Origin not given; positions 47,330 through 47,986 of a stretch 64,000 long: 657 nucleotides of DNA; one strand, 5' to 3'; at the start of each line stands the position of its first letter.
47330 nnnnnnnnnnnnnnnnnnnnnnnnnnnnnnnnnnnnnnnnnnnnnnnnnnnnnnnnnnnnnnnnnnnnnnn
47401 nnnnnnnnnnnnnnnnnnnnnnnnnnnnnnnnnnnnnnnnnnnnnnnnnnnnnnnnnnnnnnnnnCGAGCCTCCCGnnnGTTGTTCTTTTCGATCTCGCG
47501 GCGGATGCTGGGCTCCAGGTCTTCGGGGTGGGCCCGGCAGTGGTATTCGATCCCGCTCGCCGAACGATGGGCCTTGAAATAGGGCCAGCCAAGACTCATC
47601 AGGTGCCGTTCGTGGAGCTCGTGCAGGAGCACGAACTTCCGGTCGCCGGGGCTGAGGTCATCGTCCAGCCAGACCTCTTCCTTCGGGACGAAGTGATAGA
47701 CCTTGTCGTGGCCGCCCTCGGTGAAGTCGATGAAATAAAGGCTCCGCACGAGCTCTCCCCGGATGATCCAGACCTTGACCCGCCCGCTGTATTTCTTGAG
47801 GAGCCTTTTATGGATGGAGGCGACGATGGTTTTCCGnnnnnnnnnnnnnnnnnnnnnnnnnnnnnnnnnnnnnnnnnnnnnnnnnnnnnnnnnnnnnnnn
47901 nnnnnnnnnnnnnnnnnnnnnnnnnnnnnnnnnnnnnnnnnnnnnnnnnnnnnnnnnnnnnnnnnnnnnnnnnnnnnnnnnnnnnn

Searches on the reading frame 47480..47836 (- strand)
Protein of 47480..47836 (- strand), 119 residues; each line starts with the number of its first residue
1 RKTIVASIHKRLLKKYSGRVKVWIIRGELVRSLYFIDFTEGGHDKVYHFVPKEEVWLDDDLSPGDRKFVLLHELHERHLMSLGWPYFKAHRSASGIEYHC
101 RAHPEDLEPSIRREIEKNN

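Call 43: predict_structure(alignment_id=A2)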
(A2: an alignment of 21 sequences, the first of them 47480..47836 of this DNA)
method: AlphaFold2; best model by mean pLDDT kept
length: 119 residues; sequences in the alignment: 21
mean_pLDDT: 65.2   pTM: 0.56
mean pLDDT of the five models: 65.2, 65.1, 62.5, 60.8, 58.1
residues with pLDDT >= 90: 25; 70-90: 30; 50-70: 15; < 50: 49
segments of 3 or more residues with pLDDT < 50: 1-43, 54-58
pLDDT, mean of each block of 10 residues (from residue 1): 40 43 42 39 50 50 75 85 86 95 95 84
secondary structure, 60 per line:
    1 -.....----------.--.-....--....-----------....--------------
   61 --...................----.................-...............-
elements in order: H2-6 E22-25 E28-31 H43-46 H63-81 H86-102 H104-118
